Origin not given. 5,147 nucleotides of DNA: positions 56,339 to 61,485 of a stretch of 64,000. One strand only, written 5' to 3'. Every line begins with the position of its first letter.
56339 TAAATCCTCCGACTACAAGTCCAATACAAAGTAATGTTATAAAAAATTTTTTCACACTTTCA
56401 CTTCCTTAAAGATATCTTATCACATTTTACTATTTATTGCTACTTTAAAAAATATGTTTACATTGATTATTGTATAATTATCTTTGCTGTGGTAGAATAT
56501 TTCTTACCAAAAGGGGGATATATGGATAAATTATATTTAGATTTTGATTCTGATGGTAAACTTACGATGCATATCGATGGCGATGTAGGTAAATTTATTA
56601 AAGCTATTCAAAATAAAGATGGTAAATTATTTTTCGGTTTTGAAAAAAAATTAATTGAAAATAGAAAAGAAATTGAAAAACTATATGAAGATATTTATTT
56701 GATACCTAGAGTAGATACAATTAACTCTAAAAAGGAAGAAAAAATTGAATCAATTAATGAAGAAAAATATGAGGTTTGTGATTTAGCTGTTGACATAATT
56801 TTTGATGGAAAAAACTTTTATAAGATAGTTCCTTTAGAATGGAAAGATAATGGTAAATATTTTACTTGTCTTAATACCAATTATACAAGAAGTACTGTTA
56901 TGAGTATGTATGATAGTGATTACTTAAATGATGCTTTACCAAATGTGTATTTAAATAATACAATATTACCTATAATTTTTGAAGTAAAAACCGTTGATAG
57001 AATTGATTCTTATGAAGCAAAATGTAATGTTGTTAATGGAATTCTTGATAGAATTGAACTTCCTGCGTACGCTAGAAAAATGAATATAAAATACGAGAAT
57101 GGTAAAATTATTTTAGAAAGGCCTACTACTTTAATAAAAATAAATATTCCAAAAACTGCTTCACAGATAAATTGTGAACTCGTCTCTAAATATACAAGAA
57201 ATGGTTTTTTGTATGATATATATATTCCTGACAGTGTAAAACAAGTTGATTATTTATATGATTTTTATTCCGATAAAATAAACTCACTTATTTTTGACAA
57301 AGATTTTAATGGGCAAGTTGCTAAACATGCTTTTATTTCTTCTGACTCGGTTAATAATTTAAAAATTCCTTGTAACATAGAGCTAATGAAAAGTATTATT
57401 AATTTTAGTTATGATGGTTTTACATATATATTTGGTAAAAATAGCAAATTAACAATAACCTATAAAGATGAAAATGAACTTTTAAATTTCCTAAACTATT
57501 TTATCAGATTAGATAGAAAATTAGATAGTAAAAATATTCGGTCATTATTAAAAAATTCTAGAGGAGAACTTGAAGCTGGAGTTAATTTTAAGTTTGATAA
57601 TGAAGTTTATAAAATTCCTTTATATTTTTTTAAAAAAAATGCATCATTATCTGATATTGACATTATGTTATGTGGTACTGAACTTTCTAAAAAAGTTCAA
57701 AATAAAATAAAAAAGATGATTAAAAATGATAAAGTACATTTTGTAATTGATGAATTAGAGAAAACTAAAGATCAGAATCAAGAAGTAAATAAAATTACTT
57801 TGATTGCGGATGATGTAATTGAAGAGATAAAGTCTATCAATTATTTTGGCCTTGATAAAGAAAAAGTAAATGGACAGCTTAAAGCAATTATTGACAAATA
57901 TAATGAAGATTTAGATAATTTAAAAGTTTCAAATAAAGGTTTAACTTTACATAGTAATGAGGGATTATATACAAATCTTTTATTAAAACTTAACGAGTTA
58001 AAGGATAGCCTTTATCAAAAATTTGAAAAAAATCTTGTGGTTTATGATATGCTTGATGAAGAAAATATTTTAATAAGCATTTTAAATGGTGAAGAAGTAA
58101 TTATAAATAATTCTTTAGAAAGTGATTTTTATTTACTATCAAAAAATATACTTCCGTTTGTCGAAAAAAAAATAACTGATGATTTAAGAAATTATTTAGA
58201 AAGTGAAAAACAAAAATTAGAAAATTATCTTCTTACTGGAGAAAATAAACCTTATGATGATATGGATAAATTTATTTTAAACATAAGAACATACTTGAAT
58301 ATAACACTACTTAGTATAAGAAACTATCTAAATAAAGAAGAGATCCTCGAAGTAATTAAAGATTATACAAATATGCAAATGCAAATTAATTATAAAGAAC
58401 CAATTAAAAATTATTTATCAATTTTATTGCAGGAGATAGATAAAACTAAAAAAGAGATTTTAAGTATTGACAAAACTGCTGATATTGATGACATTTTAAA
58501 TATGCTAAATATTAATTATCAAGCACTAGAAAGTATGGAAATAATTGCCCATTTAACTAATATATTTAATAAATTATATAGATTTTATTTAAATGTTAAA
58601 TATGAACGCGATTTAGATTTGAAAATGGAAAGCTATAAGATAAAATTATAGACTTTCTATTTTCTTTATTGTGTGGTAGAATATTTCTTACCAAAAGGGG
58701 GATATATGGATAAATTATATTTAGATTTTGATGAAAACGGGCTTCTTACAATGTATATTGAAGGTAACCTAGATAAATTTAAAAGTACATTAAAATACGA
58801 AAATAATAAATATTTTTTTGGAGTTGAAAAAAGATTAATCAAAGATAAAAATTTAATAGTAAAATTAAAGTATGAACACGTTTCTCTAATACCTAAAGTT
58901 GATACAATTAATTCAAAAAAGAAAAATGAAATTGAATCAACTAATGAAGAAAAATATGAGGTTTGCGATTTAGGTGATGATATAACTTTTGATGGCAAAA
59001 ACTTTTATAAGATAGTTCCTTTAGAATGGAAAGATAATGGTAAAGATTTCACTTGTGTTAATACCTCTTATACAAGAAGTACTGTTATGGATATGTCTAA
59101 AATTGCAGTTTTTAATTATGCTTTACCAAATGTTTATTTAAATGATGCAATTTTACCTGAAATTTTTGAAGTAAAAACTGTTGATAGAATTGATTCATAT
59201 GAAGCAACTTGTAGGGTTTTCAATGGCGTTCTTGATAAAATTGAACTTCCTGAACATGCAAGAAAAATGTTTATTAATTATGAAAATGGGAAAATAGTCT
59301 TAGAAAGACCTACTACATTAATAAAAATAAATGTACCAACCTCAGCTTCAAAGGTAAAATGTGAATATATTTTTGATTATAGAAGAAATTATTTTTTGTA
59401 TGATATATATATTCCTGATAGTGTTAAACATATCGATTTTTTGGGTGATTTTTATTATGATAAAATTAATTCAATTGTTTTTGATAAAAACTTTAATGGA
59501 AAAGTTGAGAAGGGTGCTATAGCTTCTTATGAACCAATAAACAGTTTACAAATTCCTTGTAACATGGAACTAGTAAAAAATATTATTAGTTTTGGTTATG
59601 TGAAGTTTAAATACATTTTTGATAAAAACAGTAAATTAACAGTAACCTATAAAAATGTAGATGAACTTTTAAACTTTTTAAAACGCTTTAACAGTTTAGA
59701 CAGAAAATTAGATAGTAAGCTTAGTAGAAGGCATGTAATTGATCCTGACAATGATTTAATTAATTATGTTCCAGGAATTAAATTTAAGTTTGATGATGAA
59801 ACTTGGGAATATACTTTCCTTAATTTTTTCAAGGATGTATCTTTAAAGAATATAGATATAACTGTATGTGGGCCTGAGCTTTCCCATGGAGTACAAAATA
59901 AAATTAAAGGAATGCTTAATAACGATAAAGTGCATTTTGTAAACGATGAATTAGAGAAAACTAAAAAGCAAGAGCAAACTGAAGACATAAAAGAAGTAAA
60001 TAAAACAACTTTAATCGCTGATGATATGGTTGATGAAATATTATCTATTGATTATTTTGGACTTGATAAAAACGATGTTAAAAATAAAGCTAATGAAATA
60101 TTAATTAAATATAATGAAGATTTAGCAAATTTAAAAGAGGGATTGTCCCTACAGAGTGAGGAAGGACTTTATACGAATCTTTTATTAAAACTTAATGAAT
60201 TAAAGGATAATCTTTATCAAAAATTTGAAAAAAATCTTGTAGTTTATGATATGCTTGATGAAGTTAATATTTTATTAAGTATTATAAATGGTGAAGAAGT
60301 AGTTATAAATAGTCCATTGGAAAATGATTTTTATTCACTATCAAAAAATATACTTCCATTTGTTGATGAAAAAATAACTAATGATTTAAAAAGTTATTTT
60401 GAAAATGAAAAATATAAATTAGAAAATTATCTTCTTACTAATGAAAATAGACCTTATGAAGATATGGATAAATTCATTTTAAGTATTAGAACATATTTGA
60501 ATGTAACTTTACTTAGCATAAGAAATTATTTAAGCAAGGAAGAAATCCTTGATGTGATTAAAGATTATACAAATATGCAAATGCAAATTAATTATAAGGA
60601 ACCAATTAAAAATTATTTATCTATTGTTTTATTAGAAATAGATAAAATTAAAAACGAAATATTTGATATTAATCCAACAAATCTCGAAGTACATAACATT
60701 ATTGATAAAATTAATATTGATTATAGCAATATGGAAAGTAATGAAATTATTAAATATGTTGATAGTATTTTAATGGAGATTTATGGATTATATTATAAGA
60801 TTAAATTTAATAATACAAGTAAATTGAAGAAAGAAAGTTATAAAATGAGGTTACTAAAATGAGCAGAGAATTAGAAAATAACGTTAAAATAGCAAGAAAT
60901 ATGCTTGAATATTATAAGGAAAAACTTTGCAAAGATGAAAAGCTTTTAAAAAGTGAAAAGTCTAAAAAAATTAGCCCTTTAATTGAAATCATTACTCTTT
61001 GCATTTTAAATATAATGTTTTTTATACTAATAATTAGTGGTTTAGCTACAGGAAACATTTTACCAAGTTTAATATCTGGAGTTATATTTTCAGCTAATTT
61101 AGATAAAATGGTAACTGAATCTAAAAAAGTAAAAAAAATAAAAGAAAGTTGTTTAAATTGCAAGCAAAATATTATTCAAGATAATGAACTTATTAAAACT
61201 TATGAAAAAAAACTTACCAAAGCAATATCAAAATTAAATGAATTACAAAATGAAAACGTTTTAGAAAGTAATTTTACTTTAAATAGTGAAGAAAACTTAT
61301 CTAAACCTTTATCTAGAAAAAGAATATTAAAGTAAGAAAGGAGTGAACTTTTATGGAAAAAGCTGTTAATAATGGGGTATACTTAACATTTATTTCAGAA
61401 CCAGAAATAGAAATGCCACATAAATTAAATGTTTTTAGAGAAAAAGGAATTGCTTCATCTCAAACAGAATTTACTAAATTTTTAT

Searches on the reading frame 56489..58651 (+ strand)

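Call 58: search_protein_families(library=pfam, proteins=[window:56489-58651:+], max_evalue=0.00001)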
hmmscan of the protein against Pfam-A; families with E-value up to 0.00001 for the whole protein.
window:56489-58651:+ (720 aa): 0 families

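Call 59: search_protein_families(library=pfam, proteins=[window:56489-58651:+], max_evalue=0.05)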
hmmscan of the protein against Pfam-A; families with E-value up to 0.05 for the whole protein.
window:56489-58651:+ (720 aa): 1 family
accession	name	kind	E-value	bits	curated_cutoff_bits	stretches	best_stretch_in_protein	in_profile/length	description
PF03015.24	Sterile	-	0.0009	19.8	35.4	1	306-381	7-80/93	Male sterility protein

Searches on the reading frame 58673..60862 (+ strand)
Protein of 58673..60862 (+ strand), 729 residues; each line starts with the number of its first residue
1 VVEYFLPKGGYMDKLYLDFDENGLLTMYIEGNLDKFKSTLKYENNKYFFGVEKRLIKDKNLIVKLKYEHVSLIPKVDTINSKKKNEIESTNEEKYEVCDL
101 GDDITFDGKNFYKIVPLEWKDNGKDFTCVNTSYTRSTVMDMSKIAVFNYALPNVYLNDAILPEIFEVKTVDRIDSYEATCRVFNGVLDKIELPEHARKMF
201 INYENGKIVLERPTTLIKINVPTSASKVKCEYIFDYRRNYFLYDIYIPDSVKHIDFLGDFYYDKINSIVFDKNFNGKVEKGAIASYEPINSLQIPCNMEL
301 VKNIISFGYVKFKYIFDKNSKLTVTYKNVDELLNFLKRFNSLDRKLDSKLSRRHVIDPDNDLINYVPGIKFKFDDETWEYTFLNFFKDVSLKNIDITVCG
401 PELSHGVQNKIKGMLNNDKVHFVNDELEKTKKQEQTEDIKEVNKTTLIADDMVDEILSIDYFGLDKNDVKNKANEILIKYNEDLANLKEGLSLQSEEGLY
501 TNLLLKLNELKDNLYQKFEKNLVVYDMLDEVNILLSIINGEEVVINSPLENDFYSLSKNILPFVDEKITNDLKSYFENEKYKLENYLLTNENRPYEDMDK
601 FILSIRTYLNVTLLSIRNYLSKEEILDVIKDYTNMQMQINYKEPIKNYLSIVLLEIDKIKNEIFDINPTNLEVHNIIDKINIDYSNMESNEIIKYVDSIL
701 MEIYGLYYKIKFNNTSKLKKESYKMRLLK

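Call 58: search_protein_families(library=pfam, proteins=[window:58673-60862:+], max_evalue=0.00001)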
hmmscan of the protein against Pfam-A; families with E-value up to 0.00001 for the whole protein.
window:58673-60862:+ (729 aa): 0 families

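Call 59: search_protein_families(library=pfam, proteins=[window:58673-60862:+], max_evalue=0.05)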
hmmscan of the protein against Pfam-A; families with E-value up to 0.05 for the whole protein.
window:58673-60862:+ (729 aa): 2 families
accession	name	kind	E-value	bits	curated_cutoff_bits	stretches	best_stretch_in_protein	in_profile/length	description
PF17618.7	SL4P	-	0.0023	18.3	28.1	0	310-345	7-43/88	Uncharacterized Strongylid L4 protein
PF14811.11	TPD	-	0.039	14.2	27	1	409-482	36-107/138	Protein of unknown function TPD sequence-motif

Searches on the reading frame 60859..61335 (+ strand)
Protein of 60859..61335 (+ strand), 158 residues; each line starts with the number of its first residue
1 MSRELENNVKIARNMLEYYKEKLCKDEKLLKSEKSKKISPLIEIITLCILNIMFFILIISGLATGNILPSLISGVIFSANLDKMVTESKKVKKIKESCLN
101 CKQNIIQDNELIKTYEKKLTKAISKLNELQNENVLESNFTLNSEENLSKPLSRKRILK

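Call 59: search_protein_families(library=pfam, proteins=[window:60859-61335:+], max_evalue=0.05)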
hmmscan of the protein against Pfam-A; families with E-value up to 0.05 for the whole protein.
window:60859-61335:+ (158 aa): 1 family
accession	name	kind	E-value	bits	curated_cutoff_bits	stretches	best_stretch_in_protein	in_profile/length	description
PF17461.7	DUF5423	-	0.027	13.8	25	1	41-97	25-80/348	Family of unknown function (DUF5423)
